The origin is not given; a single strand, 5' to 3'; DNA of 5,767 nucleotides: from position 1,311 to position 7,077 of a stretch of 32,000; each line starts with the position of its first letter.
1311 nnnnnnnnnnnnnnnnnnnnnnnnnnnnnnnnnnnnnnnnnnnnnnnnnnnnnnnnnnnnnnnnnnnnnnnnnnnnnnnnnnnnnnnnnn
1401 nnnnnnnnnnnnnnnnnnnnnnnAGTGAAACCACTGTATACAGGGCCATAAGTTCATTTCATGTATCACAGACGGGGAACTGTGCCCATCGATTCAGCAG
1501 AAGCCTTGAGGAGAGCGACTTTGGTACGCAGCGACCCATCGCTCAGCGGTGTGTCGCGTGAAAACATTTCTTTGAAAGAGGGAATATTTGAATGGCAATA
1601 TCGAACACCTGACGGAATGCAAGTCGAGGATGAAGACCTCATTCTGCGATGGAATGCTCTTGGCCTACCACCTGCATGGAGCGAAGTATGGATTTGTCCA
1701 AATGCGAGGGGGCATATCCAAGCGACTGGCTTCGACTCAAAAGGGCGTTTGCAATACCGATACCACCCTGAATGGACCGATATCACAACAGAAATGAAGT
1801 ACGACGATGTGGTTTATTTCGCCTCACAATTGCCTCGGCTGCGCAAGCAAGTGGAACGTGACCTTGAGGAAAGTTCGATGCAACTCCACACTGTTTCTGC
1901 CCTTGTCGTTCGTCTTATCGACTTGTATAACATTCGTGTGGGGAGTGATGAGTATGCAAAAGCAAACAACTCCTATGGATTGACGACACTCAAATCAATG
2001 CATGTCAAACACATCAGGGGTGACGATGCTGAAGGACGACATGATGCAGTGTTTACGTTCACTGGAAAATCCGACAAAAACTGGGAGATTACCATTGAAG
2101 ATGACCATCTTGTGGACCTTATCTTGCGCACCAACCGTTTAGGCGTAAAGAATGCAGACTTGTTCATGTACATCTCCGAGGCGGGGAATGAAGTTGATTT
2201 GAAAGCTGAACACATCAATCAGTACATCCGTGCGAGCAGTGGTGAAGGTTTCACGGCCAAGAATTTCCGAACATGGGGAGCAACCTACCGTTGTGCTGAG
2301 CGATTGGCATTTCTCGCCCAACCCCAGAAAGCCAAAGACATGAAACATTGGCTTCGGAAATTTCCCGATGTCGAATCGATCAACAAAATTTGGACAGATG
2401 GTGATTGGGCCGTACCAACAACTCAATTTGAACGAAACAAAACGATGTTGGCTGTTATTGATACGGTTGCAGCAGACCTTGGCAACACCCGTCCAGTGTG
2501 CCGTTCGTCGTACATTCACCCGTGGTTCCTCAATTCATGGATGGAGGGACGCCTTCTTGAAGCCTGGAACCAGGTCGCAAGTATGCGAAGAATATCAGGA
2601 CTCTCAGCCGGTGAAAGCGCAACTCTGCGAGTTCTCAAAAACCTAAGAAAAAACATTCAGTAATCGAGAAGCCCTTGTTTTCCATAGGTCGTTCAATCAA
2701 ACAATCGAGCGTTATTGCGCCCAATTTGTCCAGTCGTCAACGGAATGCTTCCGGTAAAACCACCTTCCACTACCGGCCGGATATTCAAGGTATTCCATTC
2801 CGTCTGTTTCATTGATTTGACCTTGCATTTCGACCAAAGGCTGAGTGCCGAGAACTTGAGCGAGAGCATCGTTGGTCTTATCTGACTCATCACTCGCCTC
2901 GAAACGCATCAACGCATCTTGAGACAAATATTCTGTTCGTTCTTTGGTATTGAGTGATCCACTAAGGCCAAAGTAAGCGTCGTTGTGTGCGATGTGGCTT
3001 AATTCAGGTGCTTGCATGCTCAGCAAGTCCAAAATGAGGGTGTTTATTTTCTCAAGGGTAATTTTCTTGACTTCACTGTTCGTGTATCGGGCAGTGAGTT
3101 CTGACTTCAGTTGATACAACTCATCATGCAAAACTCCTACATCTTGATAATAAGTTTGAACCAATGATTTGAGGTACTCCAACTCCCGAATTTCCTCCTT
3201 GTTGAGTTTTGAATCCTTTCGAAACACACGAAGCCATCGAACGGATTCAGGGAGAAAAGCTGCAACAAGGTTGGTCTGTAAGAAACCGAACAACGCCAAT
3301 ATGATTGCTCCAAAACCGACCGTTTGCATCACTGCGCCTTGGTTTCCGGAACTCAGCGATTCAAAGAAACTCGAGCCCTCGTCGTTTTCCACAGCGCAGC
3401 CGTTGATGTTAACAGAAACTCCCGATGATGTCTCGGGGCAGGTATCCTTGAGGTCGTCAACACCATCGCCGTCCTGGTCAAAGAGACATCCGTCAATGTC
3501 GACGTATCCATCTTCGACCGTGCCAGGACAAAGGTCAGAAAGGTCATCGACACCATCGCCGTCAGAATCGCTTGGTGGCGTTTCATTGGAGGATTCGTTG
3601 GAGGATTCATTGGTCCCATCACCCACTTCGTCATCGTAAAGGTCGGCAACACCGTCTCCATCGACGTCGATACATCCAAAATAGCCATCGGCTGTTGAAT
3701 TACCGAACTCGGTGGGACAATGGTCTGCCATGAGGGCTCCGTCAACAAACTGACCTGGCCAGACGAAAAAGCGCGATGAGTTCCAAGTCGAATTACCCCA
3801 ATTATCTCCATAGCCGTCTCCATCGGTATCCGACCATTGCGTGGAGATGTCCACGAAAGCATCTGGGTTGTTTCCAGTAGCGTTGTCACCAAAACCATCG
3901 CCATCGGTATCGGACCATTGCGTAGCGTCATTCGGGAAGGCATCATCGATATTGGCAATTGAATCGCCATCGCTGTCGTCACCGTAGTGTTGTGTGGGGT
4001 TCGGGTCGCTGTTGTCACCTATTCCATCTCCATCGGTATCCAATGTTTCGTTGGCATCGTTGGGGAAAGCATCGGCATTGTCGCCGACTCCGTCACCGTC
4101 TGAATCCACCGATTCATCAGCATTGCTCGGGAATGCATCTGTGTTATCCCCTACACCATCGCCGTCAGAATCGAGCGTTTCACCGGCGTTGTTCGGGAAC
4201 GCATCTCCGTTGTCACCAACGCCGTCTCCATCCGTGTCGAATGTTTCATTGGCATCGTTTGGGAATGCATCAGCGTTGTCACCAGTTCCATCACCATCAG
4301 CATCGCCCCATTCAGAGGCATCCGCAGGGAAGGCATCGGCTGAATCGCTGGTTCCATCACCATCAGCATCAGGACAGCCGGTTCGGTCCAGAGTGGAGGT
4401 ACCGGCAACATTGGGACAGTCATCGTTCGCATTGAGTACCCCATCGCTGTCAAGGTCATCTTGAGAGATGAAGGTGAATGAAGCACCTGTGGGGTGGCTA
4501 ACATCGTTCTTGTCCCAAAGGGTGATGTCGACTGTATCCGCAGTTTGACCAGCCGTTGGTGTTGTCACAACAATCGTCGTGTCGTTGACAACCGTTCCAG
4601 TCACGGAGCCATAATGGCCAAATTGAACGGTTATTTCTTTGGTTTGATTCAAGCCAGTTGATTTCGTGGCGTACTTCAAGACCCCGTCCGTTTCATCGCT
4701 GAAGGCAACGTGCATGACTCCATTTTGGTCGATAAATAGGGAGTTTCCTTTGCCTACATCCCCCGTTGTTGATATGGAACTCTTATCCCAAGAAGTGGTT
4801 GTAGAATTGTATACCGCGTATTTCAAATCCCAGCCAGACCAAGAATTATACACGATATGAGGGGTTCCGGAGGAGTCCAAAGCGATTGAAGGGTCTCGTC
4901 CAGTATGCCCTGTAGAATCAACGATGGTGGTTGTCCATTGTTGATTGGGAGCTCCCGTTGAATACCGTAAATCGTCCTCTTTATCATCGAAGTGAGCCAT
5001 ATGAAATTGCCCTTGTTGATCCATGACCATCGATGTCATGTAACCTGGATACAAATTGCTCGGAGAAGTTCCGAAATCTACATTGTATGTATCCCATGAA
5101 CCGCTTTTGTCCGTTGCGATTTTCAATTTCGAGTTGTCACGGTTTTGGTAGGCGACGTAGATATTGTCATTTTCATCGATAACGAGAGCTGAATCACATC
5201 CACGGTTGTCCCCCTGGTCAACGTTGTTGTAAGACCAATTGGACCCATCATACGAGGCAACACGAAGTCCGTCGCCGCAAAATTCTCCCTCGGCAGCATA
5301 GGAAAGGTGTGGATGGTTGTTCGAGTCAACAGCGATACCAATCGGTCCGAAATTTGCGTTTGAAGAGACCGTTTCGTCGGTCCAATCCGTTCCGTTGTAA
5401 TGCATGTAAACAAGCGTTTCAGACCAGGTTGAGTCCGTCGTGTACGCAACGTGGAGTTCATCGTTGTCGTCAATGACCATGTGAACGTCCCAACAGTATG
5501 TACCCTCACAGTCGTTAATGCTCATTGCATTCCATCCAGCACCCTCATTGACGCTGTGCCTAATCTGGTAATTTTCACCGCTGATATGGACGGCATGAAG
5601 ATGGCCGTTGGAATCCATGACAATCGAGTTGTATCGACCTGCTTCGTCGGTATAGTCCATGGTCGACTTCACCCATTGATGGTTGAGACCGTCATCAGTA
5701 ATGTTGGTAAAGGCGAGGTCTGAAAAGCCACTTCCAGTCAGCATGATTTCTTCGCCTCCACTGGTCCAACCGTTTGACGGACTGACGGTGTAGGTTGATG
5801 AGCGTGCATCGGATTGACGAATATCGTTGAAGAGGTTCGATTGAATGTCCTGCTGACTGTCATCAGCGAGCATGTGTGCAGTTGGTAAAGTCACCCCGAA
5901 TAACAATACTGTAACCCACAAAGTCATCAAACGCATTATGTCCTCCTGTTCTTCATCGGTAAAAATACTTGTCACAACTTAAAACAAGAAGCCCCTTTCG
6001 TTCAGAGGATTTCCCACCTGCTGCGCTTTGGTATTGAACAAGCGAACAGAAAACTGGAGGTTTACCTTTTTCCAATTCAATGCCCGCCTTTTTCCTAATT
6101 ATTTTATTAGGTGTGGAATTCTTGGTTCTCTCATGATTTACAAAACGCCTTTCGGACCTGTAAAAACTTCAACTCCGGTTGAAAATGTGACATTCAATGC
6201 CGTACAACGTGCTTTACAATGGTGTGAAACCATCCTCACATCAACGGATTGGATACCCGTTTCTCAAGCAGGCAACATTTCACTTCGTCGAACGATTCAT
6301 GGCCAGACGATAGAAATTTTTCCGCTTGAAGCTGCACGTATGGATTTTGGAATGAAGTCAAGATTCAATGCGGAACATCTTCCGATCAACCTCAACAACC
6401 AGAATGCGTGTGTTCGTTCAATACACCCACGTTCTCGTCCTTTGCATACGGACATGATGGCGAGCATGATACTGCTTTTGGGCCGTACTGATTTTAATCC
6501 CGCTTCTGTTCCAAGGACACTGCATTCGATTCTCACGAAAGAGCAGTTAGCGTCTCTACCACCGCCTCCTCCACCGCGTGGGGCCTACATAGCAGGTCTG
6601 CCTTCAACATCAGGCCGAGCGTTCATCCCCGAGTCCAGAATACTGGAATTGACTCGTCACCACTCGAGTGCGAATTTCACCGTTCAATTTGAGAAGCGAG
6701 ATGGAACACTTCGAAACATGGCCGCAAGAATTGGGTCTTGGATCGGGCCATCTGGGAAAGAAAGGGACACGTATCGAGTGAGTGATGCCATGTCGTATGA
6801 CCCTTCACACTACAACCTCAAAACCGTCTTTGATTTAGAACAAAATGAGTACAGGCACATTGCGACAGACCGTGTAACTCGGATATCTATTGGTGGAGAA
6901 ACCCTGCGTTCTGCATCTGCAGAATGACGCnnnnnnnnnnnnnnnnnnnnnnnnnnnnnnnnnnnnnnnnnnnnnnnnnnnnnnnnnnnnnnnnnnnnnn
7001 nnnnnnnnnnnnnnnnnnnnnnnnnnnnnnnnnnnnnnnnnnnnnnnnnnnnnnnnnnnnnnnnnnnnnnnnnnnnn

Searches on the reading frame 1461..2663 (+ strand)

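Call 34: search_protein_families(library=pfam, proteins=[window:1461-2663:+], max_evalue=0.001)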
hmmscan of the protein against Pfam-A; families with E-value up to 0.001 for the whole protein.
window:1461-2663:+ (400 aa): 2 families
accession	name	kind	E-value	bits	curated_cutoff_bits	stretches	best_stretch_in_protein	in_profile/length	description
PF01028.25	Topoisom_I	-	5.1e-27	95.2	23.7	1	111-298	10-169/228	Eukaryotic DNA topoisomerase I, catalytic core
PF21338.2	Top1B_N_bact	-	1.1e-20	73.5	27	1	45-92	2-49/49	Bacterial DNA topoisomerase IB, N-terminal domain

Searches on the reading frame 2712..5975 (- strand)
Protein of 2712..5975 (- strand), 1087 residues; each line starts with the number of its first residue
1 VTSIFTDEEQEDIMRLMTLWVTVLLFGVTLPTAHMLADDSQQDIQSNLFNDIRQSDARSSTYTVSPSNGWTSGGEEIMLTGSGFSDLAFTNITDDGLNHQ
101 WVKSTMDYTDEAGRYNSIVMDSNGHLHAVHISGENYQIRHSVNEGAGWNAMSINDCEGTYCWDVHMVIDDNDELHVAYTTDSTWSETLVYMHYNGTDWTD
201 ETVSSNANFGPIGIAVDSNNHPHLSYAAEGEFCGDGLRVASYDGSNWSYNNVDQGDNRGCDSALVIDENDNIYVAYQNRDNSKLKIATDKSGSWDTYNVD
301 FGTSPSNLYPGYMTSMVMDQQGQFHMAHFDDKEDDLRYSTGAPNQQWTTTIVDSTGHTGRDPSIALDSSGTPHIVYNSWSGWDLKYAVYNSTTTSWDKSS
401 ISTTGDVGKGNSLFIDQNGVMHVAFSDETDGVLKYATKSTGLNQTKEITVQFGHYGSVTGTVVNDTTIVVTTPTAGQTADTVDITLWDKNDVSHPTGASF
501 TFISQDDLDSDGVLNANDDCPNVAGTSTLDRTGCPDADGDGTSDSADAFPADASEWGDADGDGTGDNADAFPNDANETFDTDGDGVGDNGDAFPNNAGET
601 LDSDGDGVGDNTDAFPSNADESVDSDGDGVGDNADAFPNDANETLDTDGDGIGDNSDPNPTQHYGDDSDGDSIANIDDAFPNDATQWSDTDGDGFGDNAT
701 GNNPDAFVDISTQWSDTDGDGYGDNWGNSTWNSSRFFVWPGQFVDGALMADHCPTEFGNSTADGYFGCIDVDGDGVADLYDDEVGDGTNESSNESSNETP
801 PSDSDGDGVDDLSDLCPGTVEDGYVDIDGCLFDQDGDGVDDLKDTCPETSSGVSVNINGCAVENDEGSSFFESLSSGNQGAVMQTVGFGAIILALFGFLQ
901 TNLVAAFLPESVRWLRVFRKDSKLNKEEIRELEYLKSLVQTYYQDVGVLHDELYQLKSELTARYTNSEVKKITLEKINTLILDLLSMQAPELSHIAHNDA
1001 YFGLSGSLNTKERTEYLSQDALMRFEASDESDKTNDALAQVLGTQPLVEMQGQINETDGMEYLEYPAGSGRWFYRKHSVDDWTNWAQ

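Call 34: search_protein_families(library=pfam, proteins=[window:2712-5975:-], max_evalue=0.001)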
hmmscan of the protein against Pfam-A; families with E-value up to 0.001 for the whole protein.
window:2712-5975:- (1087 aa): 2 families
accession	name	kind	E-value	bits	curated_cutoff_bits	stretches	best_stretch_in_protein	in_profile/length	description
PF01833.30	TIG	-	1.4e-06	28.6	20.9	0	62-88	4-31/84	IPT/TIG domain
PF02412.23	TSP_3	-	1.7e-06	28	25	1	828-850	10-32/36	Thrombospondin type 3 repeat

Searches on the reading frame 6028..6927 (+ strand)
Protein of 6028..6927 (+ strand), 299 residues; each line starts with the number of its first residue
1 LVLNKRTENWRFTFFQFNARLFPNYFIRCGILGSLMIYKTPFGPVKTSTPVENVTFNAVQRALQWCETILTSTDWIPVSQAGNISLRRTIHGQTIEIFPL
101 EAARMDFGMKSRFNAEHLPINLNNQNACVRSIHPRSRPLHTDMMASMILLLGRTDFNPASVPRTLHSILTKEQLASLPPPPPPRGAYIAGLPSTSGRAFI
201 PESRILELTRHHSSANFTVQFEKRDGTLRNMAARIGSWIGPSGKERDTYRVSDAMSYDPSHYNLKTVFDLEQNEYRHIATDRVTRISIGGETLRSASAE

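Call 34: search_protein_families(library=pfam, proteins=[window:6028-6927:+], max_evalue=0.001)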
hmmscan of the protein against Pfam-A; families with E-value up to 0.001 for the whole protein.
window:6028-6927:+ (299 aa): 1 family
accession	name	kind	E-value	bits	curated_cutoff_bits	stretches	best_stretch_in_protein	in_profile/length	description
PF10902.13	WYL_2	-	7.5e-06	26.6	26.7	1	207-282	3-72/74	WYL_2, Sm-like SH3 beta-barrel fold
